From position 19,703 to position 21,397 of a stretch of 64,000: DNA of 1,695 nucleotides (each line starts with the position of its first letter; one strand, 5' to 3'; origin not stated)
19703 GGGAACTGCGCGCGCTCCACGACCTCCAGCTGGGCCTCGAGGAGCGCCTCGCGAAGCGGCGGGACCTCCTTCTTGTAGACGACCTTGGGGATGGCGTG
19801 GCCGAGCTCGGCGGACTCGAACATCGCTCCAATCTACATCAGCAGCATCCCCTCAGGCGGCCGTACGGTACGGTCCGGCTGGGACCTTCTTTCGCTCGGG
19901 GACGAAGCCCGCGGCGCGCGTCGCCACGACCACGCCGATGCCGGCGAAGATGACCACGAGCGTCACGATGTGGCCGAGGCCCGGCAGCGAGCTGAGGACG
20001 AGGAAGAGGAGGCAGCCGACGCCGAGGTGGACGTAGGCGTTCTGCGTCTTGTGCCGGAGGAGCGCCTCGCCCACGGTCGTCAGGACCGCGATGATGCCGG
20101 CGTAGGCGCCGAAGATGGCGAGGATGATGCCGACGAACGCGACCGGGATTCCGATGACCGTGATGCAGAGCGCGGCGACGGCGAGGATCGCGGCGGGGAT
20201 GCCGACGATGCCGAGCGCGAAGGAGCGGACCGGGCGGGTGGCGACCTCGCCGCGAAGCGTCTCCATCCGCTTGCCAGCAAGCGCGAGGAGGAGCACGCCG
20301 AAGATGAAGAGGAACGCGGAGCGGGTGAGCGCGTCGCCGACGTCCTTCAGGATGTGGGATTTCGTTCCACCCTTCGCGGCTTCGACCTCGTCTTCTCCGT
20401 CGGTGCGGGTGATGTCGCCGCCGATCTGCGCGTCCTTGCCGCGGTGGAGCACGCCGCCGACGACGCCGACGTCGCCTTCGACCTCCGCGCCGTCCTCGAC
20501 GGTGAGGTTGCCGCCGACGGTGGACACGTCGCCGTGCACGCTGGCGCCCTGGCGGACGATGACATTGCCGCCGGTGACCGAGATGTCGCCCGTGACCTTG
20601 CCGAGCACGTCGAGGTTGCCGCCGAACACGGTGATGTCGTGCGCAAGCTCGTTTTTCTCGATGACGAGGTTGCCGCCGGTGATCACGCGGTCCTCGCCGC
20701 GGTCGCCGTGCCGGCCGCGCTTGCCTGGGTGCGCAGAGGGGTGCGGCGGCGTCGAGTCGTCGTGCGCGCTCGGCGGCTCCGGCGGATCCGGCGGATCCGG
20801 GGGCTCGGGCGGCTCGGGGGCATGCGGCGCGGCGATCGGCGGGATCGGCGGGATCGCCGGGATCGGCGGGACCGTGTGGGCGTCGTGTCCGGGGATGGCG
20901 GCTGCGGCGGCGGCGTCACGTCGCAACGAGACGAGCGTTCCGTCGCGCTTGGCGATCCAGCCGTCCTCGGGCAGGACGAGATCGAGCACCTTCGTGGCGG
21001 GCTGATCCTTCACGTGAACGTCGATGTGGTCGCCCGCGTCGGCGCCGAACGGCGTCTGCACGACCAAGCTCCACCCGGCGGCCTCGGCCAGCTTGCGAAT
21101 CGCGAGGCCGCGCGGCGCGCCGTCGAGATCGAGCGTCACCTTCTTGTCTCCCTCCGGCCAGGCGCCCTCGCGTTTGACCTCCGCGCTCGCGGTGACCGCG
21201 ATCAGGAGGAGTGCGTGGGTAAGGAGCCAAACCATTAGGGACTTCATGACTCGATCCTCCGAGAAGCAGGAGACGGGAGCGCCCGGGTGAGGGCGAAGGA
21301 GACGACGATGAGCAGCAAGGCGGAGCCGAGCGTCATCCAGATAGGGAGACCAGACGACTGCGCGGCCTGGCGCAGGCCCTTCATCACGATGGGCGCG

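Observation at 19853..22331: ECF sigma / zinc anti-sigma / beta-helical membrane protein triad joined by two ATGA overlaps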

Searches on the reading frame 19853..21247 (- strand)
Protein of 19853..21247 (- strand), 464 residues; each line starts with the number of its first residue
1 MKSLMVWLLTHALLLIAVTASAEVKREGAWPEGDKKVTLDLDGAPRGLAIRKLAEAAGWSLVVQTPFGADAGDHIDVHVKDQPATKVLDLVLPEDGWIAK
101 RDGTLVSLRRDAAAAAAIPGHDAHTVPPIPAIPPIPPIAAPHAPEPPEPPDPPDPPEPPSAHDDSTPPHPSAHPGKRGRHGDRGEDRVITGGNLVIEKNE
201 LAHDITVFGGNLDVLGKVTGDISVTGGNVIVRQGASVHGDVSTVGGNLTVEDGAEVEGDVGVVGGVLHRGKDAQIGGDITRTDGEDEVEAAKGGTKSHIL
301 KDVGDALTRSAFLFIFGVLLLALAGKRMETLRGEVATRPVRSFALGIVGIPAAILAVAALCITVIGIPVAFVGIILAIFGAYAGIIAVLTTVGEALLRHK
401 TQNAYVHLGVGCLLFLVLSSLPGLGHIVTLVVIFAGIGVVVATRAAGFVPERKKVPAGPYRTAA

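Call 6: search_protein_families(library=pfam, proteins=[window:19853-21247:-], max_evalue=1)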
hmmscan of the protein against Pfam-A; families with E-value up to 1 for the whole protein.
window:19853-21247:- (464 aa): 1 family
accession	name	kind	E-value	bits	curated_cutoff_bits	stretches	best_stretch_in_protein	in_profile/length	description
PF21784.3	Bflower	-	0.63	10.9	25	1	94-147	48-101/116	4-fold beta flower protein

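Call 7: search_protein_families(library=ncbifam, proteins=[window:19853-21247:-], max_evalue=1)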
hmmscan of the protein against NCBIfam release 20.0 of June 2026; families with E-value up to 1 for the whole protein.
window:19853-21247:- (464 aa): 1 family
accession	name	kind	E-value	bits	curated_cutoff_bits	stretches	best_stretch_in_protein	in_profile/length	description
NF001819.0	PRK00556.1-3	equivalog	0.42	10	273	1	186-232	106-152/197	septum site-determining protein MinC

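Call 8: find_homologous_proteins(query=window:19856-21247:-, max_evalue=0.001)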
Query window:19856-21247:- (464 aa): 392 proteins with E <= 0.001 among 8000 candidates; the best 120 are listed.
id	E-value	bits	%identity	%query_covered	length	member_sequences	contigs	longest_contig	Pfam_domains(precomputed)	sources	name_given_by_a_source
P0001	0.0e+0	1013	100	100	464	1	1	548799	PF26514.1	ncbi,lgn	-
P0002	1.9e-240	817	79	100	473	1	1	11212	PF26514.1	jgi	jgi:hypothetical protein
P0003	1.2e-234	797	80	100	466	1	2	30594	PF26514.1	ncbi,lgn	-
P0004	1.3e-192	659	72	63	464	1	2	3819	PF26514.1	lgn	-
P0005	5.8e-154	532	64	63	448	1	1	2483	PF26514.1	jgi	jgi:hypothetical protein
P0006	5.1e-143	495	56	100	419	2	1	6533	PF26514.1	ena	-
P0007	1.6e-129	451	50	99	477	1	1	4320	PF26514.1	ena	-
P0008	1.2e-124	435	54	59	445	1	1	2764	PF26514.1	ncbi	-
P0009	3.6e-121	423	57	60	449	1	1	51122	PF26514.1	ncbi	-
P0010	3.9e-121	423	47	98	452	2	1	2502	PF26514.1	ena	-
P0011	7.6e-121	422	51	61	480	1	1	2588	PF26514.1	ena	-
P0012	2.6e-119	417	45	99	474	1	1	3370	PF26514.1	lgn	-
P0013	1.0e-118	415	51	59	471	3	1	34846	PF26514.1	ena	-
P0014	2.5e-118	414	49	95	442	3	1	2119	PF26514.1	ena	-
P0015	3.5e-118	414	48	99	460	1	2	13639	PF26514.1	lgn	-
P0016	4.5e-117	410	46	97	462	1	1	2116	PF26514.1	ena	-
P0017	1.5e-116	408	49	60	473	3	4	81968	PF26514.1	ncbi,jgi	ncbi:MAG TPA: polymer-forming cytoskeletal protein [Polyangiaceae bacterium]|jgi:hypothetical protei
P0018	6.7e-116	406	51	62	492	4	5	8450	PF26514.1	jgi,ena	jgi:hypothetical protein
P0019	6.7e-116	406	48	93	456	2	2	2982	PF26514.1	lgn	-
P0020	7.0e-116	406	50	64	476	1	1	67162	PF26514.1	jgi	jgi:hypothetical protein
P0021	1.6e-115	405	45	100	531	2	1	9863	PF26514.1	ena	-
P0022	1.2e-114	402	53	61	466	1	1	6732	PF26514.1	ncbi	ncbi:MAG: hypothetical protein ABIP39_08050 [Polyangiaceae bacterium]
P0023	3.1e-114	401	46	100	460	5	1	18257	PF26514.1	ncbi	-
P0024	9.9e-114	399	55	61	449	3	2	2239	PF26514.1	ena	-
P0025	2.1e-113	398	44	94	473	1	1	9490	PF26514.1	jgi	jgi:hypothetical protein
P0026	4.6e-113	397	49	97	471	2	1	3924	PF26514.1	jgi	jgi:hypothetical protein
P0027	5.5e-113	396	52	59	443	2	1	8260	PF26514.1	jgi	jgi:hypothetical protein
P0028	6.0e-113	396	47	96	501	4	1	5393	PF26514.1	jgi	jgi:hypothetical protein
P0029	6.6e-113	396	50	61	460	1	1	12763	PF26514.1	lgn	-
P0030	4.0e-112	394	45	95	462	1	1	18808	PF26514.1,PF07660.20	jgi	jgi:hypothetical protein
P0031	4.3e-112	393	45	96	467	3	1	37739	PF26514.1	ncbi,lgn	ncbi:MAG TPA: polymer-forming cytoskeletal protein [Polyangiaceae bacterium]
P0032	5.3e-112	393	53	58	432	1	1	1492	PF26514.1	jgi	jgi:carbonic anhydrase/acetyltransferase-like protein (isoleucine patch superfamily)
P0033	7.5e-112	393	46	95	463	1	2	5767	PF26514.1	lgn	-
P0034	8.0e-112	393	49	27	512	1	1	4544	PF26514.1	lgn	-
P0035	9.0e-112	392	52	59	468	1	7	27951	PF26514.1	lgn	-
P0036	2.3e-111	391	43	99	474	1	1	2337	PF26514.1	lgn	-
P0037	2.3e-111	391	49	61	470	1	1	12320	PF26514.1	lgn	-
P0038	3.5e-111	390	47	99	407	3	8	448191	PF26514.1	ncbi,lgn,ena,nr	ncbi:MAG: hypothetical protein KC776_24410 [Myxococcales bacterium]|nr:hypothetical protein [Myxococ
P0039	3.7e-111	390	45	100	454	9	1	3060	PF26514.1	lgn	-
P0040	4.3e-111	390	49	97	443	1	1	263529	PF26514.1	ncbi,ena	-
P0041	4.7e-111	390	48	96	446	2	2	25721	PF26514.1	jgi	jgi:hypothetical protein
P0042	4.9e-111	390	47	95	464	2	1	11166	PF26514.1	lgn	-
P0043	5.2e-111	390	50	61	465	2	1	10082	PF26514.1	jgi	-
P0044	8.6e-111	389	43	99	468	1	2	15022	PF26514.1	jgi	jgi:hypothetical protein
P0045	1.1e-110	389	45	95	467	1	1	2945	PF26514.1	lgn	-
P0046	1.2e-110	389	47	37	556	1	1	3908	PF26514.1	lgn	-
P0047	1.4e-110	388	46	95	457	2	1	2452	PF26514.1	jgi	jgi:hypothetical protein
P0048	1.8e-110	388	52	61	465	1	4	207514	PF26514.1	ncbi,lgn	-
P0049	2.2e-110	388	54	61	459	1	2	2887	PF26514.1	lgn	-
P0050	3.0e-110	387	44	99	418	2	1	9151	PF26514.1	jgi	jgi:hypothetical protein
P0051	3.0e-110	387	62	61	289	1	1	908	PF26514.1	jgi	jgi:hypothetical protein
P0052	5.2e-110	387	50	59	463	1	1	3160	PF26514.1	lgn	-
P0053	7.0e-110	386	47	96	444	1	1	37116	PF26514.1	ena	-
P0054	1.1e-109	386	57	61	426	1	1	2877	PF26514.1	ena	-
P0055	1.3e-109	385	47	96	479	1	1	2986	PF26514.1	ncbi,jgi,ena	jgi:hypothetical protein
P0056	1.5e-109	385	54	61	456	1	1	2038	PF26514.1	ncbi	-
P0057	1.6e-109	385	44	95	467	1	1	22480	PF26514.1,PF07660.20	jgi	jgi:hypothetical protein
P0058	1.6e-109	385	47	95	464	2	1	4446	PF26514.1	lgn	-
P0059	1.8e-109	385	48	95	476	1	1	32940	PF26514.1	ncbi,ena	-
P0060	2.5e-109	384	42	100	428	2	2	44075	PF26514.1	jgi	jgi:hypothetical protein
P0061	3.5e-109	384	50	59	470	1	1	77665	PF26514.1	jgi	jgi:lipopolysaccharide export system protein LptA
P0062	3.8e-109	384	44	95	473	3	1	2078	PF26514.1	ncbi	-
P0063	4.9e-109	383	46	93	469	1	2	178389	PF26514.1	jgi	jgi:hypothetical protein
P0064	5.9e-109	383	46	95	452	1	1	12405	PF26514.1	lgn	-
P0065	6.0e-109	383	49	61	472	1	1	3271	PF26514.1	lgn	-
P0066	9.3e-109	382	49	62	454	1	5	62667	PF26514.1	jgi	jgi:carbonic anhydrase/acetyltransferase-like protein (isoleucine patch superfamily)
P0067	9.4e-109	382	44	94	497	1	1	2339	PF26514.1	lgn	-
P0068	1.0e-108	382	44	97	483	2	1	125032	PF26514.1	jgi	jgi:hypothetical protein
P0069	1.1e-108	382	45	36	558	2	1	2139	PF26514.1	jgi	jgi:hypothetical protein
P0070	1.4e-108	382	47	96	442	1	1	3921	PF26514.1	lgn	-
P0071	1.5e-108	382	41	96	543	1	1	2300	PF26514.1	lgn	-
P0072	1.7e-108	382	42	98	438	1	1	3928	PF26514.1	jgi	jgi:hypothetical protein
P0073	2.7e-108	381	46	95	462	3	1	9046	PF26514.1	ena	-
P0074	3.5e-108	381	45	93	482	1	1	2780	PF26514.1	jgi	jgi:hypothetical protein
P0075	6.3e-108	380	44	93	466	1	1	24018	PF26514.1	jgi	jgi:hypothetical protein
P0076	7.6e-108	379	49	58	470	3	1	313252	PF26514.1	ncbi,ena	-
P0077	8.3e-108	379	51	60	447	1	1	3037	PF26514.1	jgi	jgi:hypothetical protein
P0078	8.5e-108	379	49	97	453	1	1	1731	PF26514.1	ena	-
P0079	9.8e-108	379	50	59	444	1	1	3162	PF26514.1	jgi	jgi:hypothetical protein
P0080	1.2e-107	379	46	95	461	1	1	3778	PF26514.1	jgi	jgi:hypothetical protein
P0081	2.2e-107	378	50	63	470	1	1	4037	PF26514.1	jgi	jgi:hypothetical protein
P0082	4.0e-107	377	47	52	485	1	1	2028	PF26514.1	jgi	jgi:hypothetical protein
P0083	4.4e-107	377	52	61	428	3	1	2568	PF26514.1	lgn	-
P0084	4.8e-107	377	50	61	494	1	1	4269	PF26514.1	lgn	-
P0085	5.3e-107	377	44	97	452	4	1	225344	PF26514.1,PF07660.20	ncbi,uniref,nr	ncbi:polymer-forming cytoskeletal protein [Polyangium jinanense]|uniref:polymer-forming cytoskeletal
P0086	5.5e-107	377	45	95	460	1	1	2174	PF26514.1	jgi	jgi:hypothetical protein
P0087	1.2e-106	376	45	95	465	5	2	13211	PF26514.1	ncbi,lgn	-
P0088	1.9e-106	375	51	58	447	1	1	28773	PF26514.1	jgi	jgi:hypothetical protein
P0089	2.8e-106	374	48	61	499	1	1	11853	PF26514.1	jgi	jgi:hypothetical protein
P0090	3.0e-106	374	45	96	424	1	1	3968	PF26514.1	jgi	jgi:hypothetical protein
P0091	4.5e-106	374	55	59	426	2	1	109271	PF26514.1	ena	-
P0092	4.6e-106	374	46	98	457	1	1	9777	PF26514.1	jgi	jgi:hypothetical protein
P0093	6.3e-106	373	48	95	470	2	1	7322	PF26514.1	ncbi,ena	-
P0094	1.3e-105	372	46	98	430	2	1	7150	PF26514.1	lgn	-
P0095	1.4e-105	372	45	95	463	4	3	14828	PF26514.1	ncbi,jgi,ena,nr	ncbi:MAG TPA: polymer-forming cytoskeletal protein [Polyangiaceae bacterium]|nr:polymer-forming cyto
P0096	1.5e-105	372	48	61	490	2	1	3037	PF26514.1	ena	-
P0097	1.7e-105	372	51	61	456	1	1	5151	PF26514.1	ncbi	-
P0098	2.1e-105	371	51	61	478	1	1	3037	PF26514.1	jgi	jgi:hypothetical protein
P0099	2.5e-105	371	47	95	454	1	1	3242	PF26514.1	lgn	-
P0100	3.2e-105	371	43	96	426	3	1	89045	PF26514.1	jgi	jgi:hypothetical protein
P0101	3.3e-105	371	47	65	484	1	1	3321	PF26514.1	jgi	jgi:hypothetical protein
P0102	3.4e-105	371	52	60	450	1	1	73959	PF26514.1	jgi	jgi:hypothetical protein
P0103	3.6e-105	371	46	59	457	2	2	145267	PF26514.1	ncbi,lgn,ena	-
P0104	3.9e-105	371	46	98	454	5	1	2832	PF26514.1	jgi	jgi:hypothetical protein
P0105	3.9e-105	371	47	61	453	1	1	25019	PF26514.1,PF07660.20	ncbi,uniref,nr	ncbi:polymer-forming cytoskeletal protein [Polyangium sp. 6x1]|uniref:polymer-forming cytoskeletal p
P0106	4.3e-105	370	44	96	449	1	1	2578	PF26514.1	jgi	jgi:hypothetical protein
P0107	5.1e-105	370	51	60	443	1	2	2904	PF26514.1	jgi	jgi:hypothetical protein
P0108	5.4e-105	370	43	100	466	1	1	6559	PF26514.1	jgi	-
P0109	9.5e-105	369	47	95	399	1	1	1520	PF26514.1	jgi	jgi:hypothetical protein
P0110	9.5e-105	369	43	60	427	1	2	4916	PF26514.1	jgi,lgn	jgi:hypothetical protein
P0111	2.1e-104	368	43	97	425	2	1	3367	PF26514.1,PF07660.20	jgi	jgi:hypothetical protein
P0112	2.2e-104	368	52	61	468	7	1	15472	PF26514.1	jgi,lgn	-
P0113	2.8e-104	368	52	59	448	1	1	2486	PF26514.1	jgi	jgi:hypothetical protein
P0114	3.4e-104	367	54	61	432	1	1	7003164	PF26514.1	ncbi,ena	-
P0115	4.8e-104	367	51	59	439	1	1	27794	PF26514.1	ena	-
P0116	5.2e-104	367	49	60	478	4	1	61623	PF26514.1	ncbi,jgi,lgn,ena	jgi:hypothetical protein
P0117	9.6e-104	366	55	60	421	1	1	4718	PF26514.1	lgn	-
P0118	1.0e-103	366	43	94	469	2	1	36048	PF26514.1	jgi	-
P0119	1.1e-103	366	46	95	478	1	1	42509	PF26514.1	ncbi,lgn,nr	ncbi:MAG: polymer-forming cytoskeletal protein [Deltaproteobacteria bacterium]|nr:polymer-forming cy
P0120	1.5e-103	365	46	98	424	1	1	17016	PF26514.1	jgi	jgi:hypothetical protein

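Call 9: find_encoding_contigs(protein=P0001, flank=10000, max_places=3)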
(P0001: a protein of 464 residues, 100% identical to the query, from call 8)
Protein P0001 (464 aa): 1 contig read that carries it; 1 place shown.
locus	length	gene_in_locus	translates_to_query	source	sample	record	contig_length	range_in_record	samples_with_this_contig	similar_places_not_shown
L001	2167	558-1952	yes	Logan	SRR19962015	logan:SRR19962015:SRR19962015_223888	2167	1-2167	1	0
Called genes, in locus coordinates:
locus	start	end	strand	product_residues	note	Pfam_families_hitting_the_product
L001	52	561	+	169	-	-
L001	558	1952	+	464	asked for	PF26514:DUF8173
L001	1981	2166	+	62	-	?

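Call 12: find_related_loci(query=A1, collection=genome_contigs, flank=6000)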
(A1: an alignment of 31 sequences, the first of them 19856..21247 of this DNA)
Query A1 (464 aa) in genome_contigs; peptide patterns used: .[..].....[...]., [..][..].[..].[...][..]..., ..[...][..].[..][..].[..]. (x = any residue, [..] = any of these).
599 stretches matched a pattern (row limit reached: there are more); 35 encode a relative of the query (tblastn E <= 1e-3); 35 distinct loci.
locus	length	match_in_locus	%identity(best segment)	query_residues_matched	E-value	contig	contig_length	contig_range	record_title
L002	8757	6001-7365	44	1-464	4e-106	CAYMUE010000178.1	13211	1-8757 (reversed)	MAG TPA_asm: uncultured Polyangiaceae bacterium isolate SRP216815_co1_51 genome assembly, contig: NODE_5986_length_13211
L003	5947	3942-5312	41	3-463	1e-105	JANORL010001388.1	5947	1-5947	MAG: Polyangiaceae bacterium isolate VAR_4_metabat_184 VAR_4_k141_1322780, whole genome shotgun sequence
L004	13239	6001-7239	42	20-463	1e-95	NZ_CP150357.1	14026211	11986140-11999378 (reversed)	Sorangium sp. So ce1078 chromosome, complete genome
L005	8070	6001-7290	45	22-462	1e-94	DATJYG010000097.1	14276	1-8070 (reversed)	MAG TPA_asm: Polyangiaceae bacterium isolate SMAG_U15146 k141_556731, whole genome shotgun sequence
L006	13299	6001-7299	42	13-444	1e-87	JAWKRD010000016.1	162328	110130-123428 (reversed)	MAG: Polyangiaceae bacterium isolate ABC1.109 ABC1.109.fa-16, whole genome shotgun sequence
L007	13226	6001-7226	53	8-460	3e-83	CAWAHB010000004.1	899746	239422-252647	MAG: uncultured delta proteobacterium isolate MFD04944.bin.2.198 genome assembly, contig: contig_31009, whole genome sho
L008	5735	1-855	51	182-454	3e-81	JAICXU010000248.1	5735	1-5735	MAG: Polyangiaceae bacterium isolate LS_FP_2_bin.137 k141_911639_length_5735_cov_9.0000, whole genome shotgun sequence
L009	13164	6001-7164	38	19-456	5e-81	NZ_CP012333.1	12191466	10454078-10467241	Labilithrix luteola strain DSM 27648 chromosome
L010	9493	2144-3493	41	1-454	4e-80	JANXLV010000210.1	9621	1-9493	MAG: Myxococcales bacterium isolate 336R_concoct_307_sub 336R_k141_2120078, whole genome shotgun sequence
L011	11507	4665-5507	48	186-461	2e-78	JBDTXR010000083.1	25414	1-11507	MAG: Byssovorax sp. isolate cluster4_bin.120 NODE_3016_length_25414_cov_13.815490, whole genome shotgun sequence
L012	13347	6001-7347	42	12-463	3e-92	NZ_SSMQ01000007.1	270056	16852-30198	Polyangium fumosum strain DSM 14668 Scaffold7_1, whole genome shotgun sequence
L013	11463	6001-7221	37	19-461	3e-73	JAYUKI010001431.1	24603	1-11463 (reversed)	MAG: Myxococcales bacterium isolate GFS_9240 GFS_9240_1430, whole genome shotgun sequence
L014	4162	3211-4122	46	183-464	2e-70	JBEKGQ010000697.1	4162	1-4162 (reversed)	MAG: Polyangiaceae bacterium isolate SPRUCE 257 SPRUCE_257_697, whole genome shotgun sequence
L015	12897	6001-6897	46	170-463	1e-68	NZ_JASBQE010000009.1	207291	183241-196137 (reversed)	Polyangium sp. 15x6 NODE_9_length_207291_cov_15.984616, whole genome shotgun sequence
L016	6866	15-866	49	146-444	1e-64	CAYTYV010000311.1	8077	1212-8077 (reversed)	MAG TPA_asm: uncultured Polyangiaceae bacterium isolate binchicken_co65_89 genome assembly, contig: NODE_33375_length_80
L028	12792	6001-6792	32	185-462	6e-24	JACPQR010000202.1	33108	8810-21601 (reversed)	MAG: Deltaproteobacteria bacterium isolate NC_groundwater_658_Ag_B-0.1um_70_50 B_1_S1_Biohub_coassembly_k141_4665670, wh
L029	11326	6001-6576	34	190-396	7e-20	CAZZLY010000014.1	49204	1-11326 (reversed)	MAG TPA_asm: uncultured bacterium isolate SRP124364_co1_304 genome assembly, contig: NODE_405_length_49204_cov_16.034772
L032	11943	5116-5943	29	186-428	1e-13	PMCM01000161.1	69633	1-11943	MAG: Ignavibacteriae bacterium isolate fen_1290 73.20120700_E3M.177_contig_96141, whole genome shotgun sequence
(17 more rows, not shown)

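Call 14: search_protein_families(library=pfam, alignment_id=A1, max_evalue=0.1)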
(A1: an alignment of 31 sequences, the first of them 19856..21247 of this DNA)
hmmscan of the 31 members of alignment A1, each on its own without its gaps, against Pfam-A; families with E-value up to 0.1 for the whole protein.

A. member 1, window:19856-21247:- (464 aa): 0 families

B. families by the number of members that match (of 31 scanned): 12 families
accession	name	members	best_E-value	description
PF07660.19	STN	16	7.5e-07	Secretin and TonB N terminus short domain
PF16816.10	DotD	9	0.009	DotD protein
PF04519.19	Bactofilin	5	0.00068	Polymer-forming cytoskeletal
PF18715.7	Phage_spike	3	0.022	Phage spike trimer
PF00487.30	FA_desaturase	1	0.019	Fatty acid desaturase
PF19830.4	DUF6311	1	0.026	Family of unknown function (DUF6311)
PF08597.15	eIF3_subunit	1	0.028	Translation initiation factor eIF3 subunit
PF03733.18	YccF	1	0.036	Inner membrane component domain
PF20970.2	MASE10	1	0.038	MASE10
PF20597.4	pAdhesive_15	1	0.043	Putative Ice-binding-like adhesive domain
PF16943.10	T4SS_CagC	1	0.066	Cag pathogenicity island, type IV secretory system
PF02659.21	Mntp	1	0.072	Putative manganese efflux pump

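Call 20: predict_structure(alignment_id=A1)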
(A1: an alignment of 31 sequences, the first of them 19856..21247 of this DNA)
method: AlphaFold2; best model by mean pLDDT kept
length: 464 residues; sequences in the alignment: 31
mean_pLDDT: 81.8   pTM: 0.48
mean pLDDT of the five models: 81.8, 80.4, 80.0, 79.5, 79.4
residues with pLDDT >= 90: 251; 70-90: 93; 50-70: 71; < 50: 49
segments of 3 or more residues with pLDDT < 50: 18-21, 121-128, 160-179, 285-293, 460-462
pLDDT, mean of each block of 10 residues (from residue 1): 74 56 77 90 91 93 71 87 92 81 89 66 44 59 62 63 46 44 84 94 95 97 96 97 95 97 93 94 53 60 81 92 91 95 94 92 91 93 96 96 96 95 92 96 78 59 48
secondary structure, 60 per line:
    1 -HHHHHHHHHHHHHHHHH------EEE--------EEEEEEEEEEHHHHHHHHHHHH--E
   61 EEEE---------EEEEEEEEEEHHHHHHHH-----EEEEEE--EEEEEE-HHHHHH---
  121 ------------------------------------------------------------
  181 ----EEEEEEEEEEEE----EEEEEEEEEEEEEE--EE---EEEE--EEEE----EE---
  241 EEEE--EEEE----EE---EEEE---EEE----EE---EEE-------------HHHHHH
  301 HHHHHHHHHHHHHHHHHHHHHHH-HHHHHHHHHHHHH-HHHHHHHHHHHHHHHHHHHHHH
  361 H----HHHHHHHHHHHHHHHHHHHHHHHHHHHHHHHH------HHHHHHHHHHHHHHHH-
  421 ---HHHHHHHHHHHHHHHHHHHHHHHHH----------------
elements in order: H2-18 E25-27 E36-45 H46-57 E60-64 E74-83 H84-91 E97-102 E105-110 H112-117 E185-196 E201-214 E222-225 E228-231 E241-244 E247-250 E260-263 E267-269 E279-281 H295-323 H325-337 H339-361 H366-397 H404-419 H424-448
